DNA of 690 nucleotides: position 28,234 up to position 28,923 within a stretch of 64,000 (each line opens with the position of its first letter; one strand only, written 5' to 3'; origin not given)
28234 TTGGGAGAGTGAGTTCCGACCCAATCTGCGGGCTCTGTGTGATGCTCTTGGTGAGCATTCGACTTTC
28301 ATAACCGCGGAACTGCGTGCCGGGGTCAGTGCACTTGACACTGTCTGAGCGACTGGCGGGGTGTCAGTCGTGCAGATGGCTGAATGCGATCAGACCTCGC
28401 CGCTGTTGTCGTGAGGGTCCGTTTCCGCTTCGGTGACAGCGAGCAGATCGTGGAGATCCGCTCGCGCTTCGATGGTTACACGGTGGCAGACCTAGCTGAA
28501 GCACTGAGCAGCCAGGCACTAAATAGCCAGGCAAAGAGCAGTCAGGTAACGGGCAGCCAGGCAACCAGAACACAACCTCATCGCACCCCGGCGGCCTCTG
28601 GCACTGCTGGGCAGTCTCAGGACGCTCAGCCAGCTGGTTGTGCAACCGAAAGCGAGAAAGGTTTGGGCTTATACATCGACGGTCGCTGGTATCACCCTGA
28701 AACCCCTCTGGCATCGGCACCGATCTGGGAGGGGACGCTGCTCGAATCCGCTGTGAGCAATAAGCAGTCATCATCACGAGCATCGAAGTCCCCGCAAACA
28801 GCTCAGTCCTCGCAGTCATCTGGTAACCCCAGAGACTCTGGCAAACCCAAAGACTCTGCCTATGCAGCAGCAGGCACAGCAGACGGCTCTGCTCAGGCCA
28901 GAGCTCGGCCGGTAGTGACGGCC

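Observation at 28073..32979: Stand-alone WXG100 plus FHA-fused (and possibly ubiquitin-like-fused) EccC/EssC-type ATPase: a minimal or chimeric type VII-like secretion module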

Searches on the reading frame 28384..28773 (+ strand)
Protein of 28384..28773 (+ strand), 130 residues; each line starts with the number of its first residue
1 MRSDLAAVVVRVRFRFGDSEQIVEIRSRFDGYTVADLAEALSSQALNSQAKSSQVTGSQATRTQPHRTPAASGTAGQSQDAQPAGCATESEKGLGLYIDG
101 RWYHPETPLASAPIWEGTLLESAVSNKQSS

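Call 37: predict_structure(alignment_id=A1)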
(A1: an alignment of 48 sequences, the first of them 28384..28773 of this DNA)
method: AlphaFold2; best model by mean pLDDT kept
length: 130 residues; sequences in the alignment: 48
mean_pLDDT: 75.5   pTM: 0.60
mean pLDDT of the five models: 75.5, 74.8, 74.3, 74.0, 73.3
residues with pLDDT >= 90: 50; 70-90: 28; 50-70: 34; < 50: 18
segments of 3 or more residues with pLDDT < 50: 71-77, 127-129
pLDDT, mean of each block of 10 residues (from residue 1): 73 92 89 92 86 61 53 48 52 83 94 93 65
secondary structure, 60 per line:
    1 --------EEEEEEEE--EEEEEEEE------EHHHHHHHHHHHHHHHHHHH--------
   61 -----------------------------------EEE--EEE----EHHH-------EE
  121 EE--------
elements in order: E9-16 E19-26 H34-52 E96-98 E101-103 E119-122

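Call 50: search_protein_representatives(alignment_id=A1)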
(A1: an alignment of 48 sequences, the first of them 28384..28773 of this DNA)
Query: 48 sequences, 79 profile positions. Proteins with E-value up to 0.001 (for the whole library): 93; up to 1e-10: 16; up to 1e-30: 2. The best 93 are listed.
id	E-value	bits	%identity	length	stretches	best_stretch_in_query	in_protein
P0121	3.5e-34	132.7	-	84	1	1-78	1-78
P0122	4.2e-32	126.0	-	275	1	1-79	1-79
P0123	3.1e-30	120.0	-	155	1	1-79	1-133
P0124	6.1e-28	112.7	-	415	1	1-78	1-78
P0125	5.4e-26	106.5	-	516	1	1-77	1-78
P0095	4.0e-24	100.5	-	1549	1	1-77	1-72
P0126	5.3e-24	100.1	-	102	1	15-79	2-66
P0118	1.1e-19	86.3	-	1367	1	1-76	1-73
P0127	2.3e-17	78.8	-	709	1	1-77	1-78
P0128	6.0e-17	77.5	-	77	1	1-55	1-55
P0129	3.4e-15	71.8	-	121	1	1-74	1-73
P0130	4.3e-15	71.5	-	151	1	1-66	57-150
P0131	8.0e-15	70.7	-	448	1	1-77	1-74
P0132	5.4e-12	61.6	-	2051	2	38-63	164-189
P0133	2.0e-11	59.8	-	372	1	1-76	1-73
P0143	4.8e-07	45.8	-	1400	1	1-72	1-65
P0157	6.0e-06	42.2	-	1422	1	1-76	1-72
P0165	9.3e-06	41.6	-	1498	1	7-77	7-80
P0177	4.3e-05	39.5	-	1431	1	2-76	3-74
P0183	9.3e-05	38.4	-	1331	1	3-72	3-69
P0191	1.8e-04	37.5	-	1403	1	1-74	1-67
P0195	2.5e-04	37.0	-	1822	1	7-75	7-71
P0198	3.8e-04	36.4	-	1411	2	1-71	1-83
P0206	6.5e-04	35.7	-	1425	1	3-75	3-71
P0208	8.2e-04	35.4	-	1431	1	1-75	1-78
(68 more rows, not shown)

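Call 52: list_cluster_members(proteins=[P0143, P0157, P0165, P0177, P0183, P0191, P0195, P0198, P0206, P0208])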
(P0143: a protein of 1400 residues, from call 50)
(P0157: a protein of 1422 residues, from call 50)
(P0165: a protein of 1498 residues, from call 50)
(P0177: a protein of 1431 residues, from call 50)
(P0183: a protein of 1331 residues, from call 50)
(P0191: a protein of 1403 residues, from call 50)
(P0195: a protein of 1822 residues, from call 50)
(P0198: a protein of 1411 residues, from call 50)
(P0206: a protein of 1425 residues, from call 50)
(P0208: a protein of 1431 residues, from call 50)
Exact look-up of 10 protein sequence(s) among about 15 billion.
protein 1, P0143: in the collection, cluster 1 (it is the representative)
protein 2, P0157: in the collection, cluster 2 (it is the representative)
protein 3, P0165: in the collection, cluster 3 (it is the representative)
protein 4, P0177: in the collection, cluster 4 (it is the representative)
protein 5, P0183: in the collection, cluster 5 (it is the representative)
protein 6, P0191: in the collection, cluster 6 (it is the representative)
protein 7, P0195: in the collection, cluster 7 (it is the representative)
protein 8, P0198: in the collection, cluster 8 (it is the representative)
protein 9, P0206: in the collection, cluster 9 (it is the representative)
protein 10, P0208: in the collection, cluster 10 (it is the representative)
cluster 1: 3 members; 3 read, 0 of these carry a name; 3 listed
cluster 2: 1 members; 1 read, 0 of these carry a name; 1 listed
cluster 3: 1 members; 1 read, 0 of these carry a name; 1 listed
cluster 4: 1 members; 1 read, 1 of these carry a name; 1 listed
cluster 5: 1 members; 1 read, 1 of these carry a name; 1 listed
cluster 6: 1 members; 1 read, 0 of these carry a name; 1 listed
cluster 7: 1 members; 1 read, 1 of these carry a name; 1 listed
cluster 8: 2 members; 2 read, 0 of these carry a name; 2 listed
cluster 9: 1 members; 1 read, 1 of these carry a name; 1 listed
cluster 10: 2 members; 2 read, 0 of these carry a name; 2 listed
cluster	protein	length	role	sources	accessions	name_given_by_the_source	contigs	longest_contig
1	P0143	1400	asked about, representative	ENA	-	-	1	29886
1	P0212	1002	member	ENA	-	-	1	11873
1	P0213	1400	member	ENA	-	-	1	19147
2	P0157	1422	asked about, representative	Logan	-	-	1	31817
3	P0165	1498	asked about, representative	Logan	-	-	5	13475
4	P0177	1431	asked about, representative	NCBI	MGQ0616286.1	MAG: FtsK/SpoIIIE domain-containing protein [Acidimicrobiia bacterium]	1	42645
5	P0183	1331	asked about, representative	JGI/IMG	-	S-DNA-T family DNA segregation ATPase FtsK/SpoIIIE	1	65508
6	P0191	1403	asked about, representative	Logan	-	-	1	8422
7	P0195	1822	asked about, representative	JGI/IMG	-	DNA segregation ATPase FtsK/SpoIIIE, S-DNA-T family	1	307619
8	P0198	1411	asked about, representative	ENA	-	-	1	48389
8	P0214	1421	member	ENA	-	-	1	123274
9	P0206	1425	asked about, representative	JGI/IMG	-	S-DNA-T family DNA segregation ATPase FtsK/SpoIIIE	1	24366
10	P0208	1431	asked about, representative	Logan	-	-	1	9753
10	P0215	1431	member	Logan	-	-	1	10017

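Call 53: find_encoding_contigs(protein=P0195, flank=10000, max_places=1)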
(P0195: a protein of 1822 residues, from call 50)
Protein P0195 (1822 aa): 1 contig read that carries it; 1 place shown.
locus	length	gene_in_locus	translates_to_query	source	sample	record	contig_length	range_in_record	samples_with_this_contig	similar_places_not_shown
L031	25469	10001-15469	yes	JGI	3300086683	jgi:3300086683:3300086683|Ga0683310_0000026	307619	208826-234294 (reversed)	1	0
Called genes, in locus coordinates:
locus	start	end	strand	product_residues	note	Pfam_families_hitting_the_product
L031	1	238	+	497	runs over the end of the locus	PF16640:Big_3_5, PF25850:PelX_Ig (faint), PF16640:Big_3_5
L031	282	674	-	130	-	PF00720:SSI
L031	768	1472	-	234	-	-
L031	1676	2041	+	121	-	-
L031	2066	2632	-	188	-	-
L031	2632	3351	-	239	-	PF25023:TEN_YD-shell (weak), PF03527:RHS (weak)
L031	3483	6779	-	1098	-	PF25547:WXG100_2, PF20148:DUF6531, PF05593:RHS_repeat (weak), PF25023:TEN_YD-shell, PF05593:RHS_repeat, PF25023:TEN_YD-shell, PF05593:RHS_repeat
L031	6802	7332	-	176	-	PF14567:SUKH_5 (weak), PF09346:SMI1_KNR4, PF14568:SUKH_6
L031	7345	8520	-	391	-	PF25547:WXG100_2, PF12639:Colicin-DNase (faint), PF14414:WHH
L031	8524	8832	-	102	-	-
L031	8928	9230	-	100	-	PF06013:WXG100, PF01442:Apolipoprotein (faint)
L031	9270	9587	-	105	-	PF06013:WXG100, PF10824:T7SS_ESX_EspC (weak)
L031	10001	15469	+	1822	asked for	PF00498:FHA, PF16697:Yop-YscD_cpl, PF01580:FtsK_SpoIIIE, PF01935:DUF87 (faint), PF05729:NACHT (faint), PF13191:AAA_16 (weak), PF13245:AAA_19 (faint), PF01580:FtsK_SpoIIIE, +4 more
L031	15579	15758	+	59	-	-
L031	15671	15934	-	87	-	-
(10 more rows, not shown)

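Call 54: find_encoding_contigs(protein=P0183, flank=10000, max_places=1)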
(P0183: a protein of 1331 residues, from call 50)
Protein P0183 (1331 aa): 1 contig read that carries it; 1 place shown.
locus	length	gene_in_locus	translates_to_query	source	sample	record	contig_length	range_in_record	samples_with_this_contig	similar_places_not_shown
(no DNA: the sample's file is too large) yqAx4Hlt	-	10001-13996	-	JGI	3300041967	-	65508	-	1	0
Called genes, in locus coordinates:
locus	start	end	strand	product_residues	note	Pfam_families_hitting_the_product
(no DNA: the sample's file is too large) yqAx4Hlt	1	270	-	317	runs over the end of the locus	PF00106:adh_short, PF08659:KR, PF13561:adh_short_C2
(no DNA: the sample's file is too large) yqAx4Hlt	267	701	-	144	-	PF07098:DUF1360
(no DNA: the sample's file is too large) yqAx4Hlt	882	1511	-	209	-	PF13539:Peptidase_M15_4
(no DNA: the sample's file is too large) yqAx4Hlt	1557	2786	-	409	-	PF05721:PhyH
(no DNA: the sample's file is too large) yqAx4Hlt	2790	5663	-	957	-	PF13191:AAA_16, PF13401:AAA_22 (weak), PF00196:GerE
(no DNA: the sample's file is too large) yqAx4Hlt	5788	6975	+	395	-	PF00890:FAD_binding_2 (faint), PF01266:DAO (weak), PF01494:FAD_binding_3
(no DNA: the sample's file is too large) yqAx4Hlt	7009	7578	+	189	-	PF02566:OsmC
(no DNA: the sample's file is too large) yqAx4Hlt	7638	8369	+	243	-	PF03591:AzlC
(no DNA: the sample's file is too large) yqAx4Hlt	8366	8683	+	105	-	PF05437:AzlD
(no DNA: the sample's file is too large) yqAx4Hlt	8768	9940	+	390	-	PF00535:Glycos_transf_2, PF04138:GtrA_DPMS_TM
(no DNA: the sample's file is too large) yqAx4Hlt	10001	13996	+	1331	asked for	PF00498:FHA, PF16697:Yop-YscD_cpl, PF13191:AAA_16 (faint), PF01580:FtsK_SpoIIIE, PF05729:NACHT (faint), PF13401:AAA_22 (faint), PF01580:FtsK_SpoIIIE, PF25199:nSTAND_NTPase5 (weak)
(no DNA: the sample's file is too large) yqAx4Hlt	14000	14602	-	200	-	-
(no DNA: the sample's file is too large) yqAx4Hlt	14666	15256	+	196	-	PF04542:Sigma70_r2, PF08281:Sigma70_r4_2, PF04545:Sigma70_r4, PF22233:PhyR_sigma-like (weak)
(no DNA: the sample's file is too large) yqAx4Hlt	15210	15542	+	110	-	PF13490:zf-HC2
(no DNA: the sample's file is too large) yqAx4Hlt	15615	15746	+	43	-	-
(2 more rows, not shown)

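Call 55: find_homologous_proteins(query=P0195, max_evalue=1e-20)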
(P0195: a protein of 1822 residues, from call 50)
Query P0195 (1822 aa): 591 proteins with E <= 1e-20 among 8000 candidates; the best 120 are listed.
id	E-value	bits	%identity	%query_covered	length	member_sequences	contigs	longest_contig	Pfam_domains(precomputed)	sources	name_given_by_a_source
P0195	0.0e+0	4028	100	100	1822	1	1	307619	PF00498.32,PF01935.24,PF13245.13,PF05729.19,PF16697.11,PF13555.13,PF13401.13,PF20703.4,PF01580.25,PF25199.2,PF13191.13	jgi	jgi:DNA segregation ATPase FtsK/SpoIIIE, S-DNA-T family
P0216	0.0e+0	3445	86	99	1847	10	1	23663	PF01926.30,PF13245.13,PF13555.13,PF13401.13,PF20703.4,PF13191.13,PF00498.32,PF01935.24,PF00005.34,PF05729.19,PF16697.11,PF00910.29,PF01580.25,PF27394.1,PF25199.2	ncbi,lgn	-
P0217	0.0e+0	3262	81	100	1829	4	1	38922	PF01926.30,PF13555.13,PF13401.13,PF20703.4,PF13191.13,PF00498.32,PF01935.24,PF00005.34,PF05729.19,PF16697.11,PF00910.29,PF01580.25,PF02456.22,PF25199.2,PF13481.13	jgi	jgi:S-DNA-T family DNA segregation ATPase FtsK/SpoIIIE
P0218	0.0e+0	3069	77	100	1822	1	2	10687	PF13245.13,PF13555.13,PF13401.13,PF20703.4,PF13191.13,PF00498.32,PF01935.24,PF05729.19,PF16697.11,PF01580.25,PF02456.22,PF25199.2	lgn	-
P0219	0.0e+0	3067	78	100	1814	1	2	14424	PF00498.32,PF01935.24,PF05729.19,PF16697.11,PF13555.13,PF13401.13,PF20703.4,PF01580.25,PF25199.2,PF13481.13,PF13191.13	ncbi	ncbi:MAG: type VII secretion protein EccCb [Pseudonocardiaceae bacterium]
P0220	0.0e+0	3056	77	100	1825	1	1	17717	PF13245.13,PF05872.19,PF13555.13,PF13401.13,PF20703.4,PF13191.13,PF00498.32,PF01935.24,PF00005.34,PF05729.19,PF16697.11,PF00910.29,PF01580.25,PF27394.1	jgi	jgi:type VII secretion protein EccCb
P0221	0.0e+0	2909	75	99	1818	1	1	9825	PF13245.13,PF13555.13,PF13401.13,PF20703.4,PF13191.13,PF00498.32,PF01935.24,PF05729.19,PF16697.11,PF01580.25,PF02456.22,PF25199.2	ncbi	-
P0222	0.0e+0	2872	73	100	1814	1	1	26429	PF13245.13,PF13555.13,PF13401.13,PF20703.4,PF13191.13,PF00498.32,PF01935.24,PF00005.34,PF05729.19,PF16697.11,PF01580.25,PF27394.1,PF25199.2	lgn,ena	-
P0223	0.0e+0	2196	66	86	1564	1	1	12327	PF01935.24,PF05729.19,PF13555.13,PF13401.13,PF20703.4,PF01580.25,PF02456.22,PF25199.2,PF13191.13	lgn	-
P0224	0.0e+0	1908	80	40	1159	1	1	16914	PF13401.13,PF01580.25,PF13191.13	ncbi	ncbi:MAG: type VII secretion protein EccCa [Pseudonocardiaceae bacterium]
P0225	0.0e+0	1845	52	99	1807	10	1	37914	PF01926.30,PF13555.13,PF13401.13,PF20703.4,PF13191.13,PF00498.32,PF01935.24,PF00005.34,PF05729.19,PF16697.11,PF01580.25,PF25199.2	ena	-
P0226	0.0e+0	1807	52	99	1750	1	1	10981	PF00498.32,PF01935.24,PF00005.34,PF05729.19,PF16697.11,PF13555.13,PF13401.13,PF20703.4,PF01580.25,PF25199.2,PF13191.13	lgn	-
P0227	0.0e+0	1778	52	99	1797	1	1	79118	PF01926.30,PF05872.19,PF13555.13,PF13401.13,PF20703.4,PF13238.13,PF13191.13,PF00498.32,PF01935.24,PF00005.34,PF05729.19,PF16697.11,PF01580.25,PF02456.22,PF27394.1,PF25199.2,PF13481.13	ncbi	-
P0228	0.0e+0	1769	52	99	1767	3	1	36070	PF00498.32,PF05729.19,PF16697.11,PF13401.13,PF01580.25,PF13191.13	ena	-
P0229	0.0e+0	1765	52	99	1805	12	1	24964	PF05872.19,PF13555.13,PF13401.13,PF20703.4,PF13191.13,PF00498.32,PF01935.24,PF05729.19,PF16697.11,PF01580.25,PF02456.22,PF25199.2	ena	-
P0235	0.0e+0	1247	42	85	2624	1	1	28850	PF05729.19,PF16697.11,PF13555.13,PF13401.13,PF20703.4,PF01580.25,PF02456.22,PF25199.2,PF13191.13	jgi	jgi:S-DNA-T family DNA segregation ATPase FtsK/SpoIIIE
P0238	0.0e+0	1150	42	88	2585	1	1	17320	PF13245.13,PF13555.13,PF13401.13,PF20703.4,PF13191.13,PF08817.17,PF01935.24,PF24883.3,PF05729.19,PF16697.11,PF01580.25,PF25199.2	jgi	jgi:S-DNA-T family DNA segregation ATPase FtsK/SpoIIIE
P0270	9.9e-232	791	43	59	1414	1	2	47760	PF00498.32,PF05729.19,PF16697.11,PF13401.13,PF01580.25,PF25199.2,PF13191.13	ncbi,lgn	ncbi:MAG: FtsK/SpoIIIE domain-containing protein [Egibacteraceae bacterium]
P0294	4.3e-217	742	42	59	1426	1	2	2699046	PF00498.32,PF05729.19,PF16697.11,PF13401.13,PF01580.25,PF25199.2,PF13191.13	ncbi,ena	-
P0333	1.8e-209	717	40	60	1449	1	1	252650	PF00498.32,PF05729.19,PF16697.11,PF13401.13,PF01580.25,PF25199.2,PF13481.13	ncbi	-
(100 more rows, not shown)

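Call 60: find_encoding_contigs(protein=P0294, flank=10000, max_places=1)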
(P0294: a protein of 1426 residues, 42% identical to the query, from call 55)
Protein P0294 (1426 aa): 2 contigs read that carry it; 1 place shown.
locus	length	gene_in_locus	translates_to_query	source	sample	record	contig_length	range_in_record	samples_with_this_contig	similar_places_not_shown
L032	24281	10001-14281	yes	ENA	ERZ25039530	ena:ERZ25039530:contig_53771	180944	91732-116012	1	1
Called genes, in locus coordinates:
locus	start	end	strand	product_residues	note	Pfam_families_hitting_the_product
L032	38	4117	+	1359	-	PF13365:Trypsin_2, PF20703:nSTAND1, PF13191:AAA_16 (weak)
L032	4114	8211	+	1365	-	PF13365:Trypsin_2, PF20703:nSTAND1, PF13191:AAA_16, PF25174:Beta-prop_THOC3 (faint)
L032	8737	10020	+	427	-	PF00069:Pkinase, PF07714:PK_Tyr_Ser-Thr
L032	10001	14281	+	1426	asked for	PF13191:AAA_16 (faint), PF00498:FHA, PF16697:Yop-YscD_cpl, PF25199:nSTAND_NTPase5 (faint), PF01580:FtsK_SpoIIIE, PF05729:NACHT (faint), PF13401:AAA_22 (faint), PF01580:FtsK_SpoIIIE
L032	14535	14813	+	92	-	PF06013:WXG100 (faint)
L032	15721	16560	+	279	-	PF00069:Pkinase, PF07714:PK_Tyr_Ser-Thr (weak)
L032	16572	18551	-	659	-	PF00069:Pkinase, PF01636:APH (faint), PF07714:PK_Tyr_Ser-Thr, PF13360:PQQ_2, PF01011:PQQ (faint), PF13570:Beta-prop_ACSF4 (weak), PF13360:PQQ_2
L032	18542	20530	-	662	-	PF00069:Pkinase, PF07714:PK_Tyr_Ser-Thr, PF01011:PQQ (faint), PF13360:PQQ_2, PF13570:Beta-prop_ACSF4, PF25293:Beta-prop_EMC1_N (weak)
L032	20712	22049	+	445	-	PF13360:PQQ_2 (weak)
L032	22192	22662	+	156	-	-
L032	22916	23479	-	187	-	PF01965:DJ-1_PfpI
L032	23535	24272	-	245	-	PF00005:ABC_tran, PF13304:AAA_21 (faint)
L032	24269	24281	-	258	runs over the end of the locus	PF00005:ABC_tran, PF13304:AAA_21 (faint), PF12399:BCA_ABC_TP_C (weak)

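Call 61: find_encoding_contigs(protein=P0333, flank=10000, max_places=1)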
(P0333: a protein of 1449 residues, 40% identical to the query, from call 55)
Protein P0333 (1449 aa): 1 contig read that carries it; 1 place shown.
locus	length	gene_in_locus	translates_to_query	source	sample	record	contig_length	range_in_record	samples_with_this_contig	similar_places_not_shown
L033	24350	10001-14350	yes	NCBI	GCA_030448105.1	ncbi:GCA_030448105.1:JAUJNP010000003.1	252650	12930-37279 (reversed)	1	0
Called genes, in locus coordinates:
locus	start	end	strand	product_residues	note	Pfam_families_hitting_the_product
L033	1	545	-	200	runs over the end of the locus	PF00583:Acetyltransf_1, PF13673:Acetyltransf_10, PF13508:Acetyltransf_7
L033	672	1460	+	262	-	PF01575:MaoC_dehydratas (faint)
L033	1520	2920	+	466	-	PF13620:CarboxypepD_reg (weak), PF02653:BPD_transp_2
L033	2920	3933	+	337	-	PF02653:BPD_transp_2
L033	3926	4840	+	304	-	PF00005:ABC_tran, PF13304:AAA_21 (faint), PF12399:BCA_ABC_TP_C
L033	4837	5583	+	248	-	PF00005:ABC_tran, PF02463:SMC_N (faint), PF13304:AAA_21 (faint)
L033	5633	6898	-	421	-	PF13433:Peripla_BP_5, PF13458:Peripla_BP_6, PF01094:ANF_receptor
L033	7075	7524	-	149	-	PF00903:Glyoxalase, PF18029:Glyoxalase_6 (weak)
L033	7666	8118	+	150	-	PF07366:SnoaL, PF12680:SnoaL_2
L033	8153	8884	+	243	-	PF00583:Acetyltransf_1 (weak), PF13508:Acetyltransf_7 (weak)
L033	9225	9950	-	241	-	PF06778:Chlor_dismutase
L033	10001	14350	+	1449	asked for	PF00498:FHA, PF16697:Yop-YscD_cpl (weak), PF01580:FtsK_SpoIIIE, PF05729:NACHT (faint), PF13401:AAA_22 (faint), PF13481:AAA_25 (faint), PF25199:nSTAND_NTPase5 (faint), PF01580:FtsK_SpoIIIE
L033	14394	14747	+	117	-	-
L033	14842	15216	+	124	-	-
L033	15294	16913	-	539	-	PF00118:Cpn60_TCP1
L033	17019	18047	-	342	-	-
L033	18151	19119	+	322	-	PF00389:2-Hacid_dh (weak), PF02826:2-Hacid_dh_C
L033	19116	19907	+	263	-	PF01261:AP_endonuc_2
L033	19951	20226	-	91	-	PF02597:ThiS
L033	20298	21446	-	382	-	PF01594:AI-2E_transport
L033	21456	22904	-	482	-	PF01425:Amidase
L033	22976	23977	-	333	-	PF02595:Gly_kinase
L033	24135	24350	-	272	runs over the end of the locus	PF06724:DUF1206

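Call 62: find_encoding_contigs(protein=P0270, flank=10000, max_places=1)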
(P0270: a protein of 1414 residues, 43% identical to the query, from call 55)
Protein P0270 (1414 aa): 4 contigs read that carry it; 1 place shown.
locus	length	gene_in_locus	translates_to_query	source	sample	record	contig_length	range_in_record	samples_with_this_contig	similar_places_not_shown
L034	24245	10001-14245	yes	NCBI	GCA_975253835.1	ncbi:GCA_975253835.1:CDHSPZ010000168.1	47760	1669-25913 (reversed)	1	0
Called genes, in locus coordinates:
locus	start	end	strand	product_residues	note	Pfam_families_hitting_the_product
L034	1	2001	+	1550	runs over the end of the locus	PF20148:DUF6531, PF05593:RHS_repeat, PF25023:TEN_YD-shell (weak), PF05593:RHS_repeat, PF25023:TEN_YD-shell (weak), PF05593:RHS_repeat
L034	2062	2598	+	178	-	-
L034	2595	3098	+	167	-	-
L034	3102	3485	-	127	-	-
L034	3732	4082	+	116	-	-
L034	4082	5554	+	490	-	-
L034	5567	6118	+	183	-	-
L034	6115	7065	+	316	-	-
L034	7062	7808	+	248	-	PF07179:SseB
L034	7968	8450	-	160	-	-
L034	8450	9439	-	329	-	PF22322:DUF6973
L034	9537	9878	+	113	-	-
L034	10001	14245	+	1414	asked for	PF16697:Yop-YscD_cpl, PF00498:FHA, PF01580:FtsK_SpoIIIE, PF05729:NACHT (faint), PF13191:AAA_16 (faint), PF13401:AAA_22 (faint), PF25199:nSTAND_NTPase5 (faint), PF01580:FtsK_SpoIIIE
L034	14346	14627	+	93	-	-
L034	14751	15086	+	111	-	-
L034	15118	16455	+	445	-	PF15648:Tox-REase-5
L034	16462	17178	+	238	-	PF15579:Imm52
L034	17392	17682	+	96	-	-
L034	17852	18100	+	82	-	PF25656:DUF7945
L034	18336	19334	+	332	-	-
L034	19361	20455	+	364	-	-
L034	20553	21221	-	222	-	PF06736:TMEM175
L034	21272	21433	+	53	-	-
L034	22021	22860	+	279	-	PF00561:Abhydrolase_1, PF12146:Hydrolase_4, PF12697:Abhydrolase_6 (faint), PF00326:Peptidase_S9 (faint)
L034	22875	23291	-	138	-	PF01850:PIN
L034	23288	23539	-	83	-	-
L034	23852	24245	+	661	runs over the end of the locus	PF13191:AAA_16 (weak), PF20703:nSTAND1, PF25201:nSTAND6 (weak)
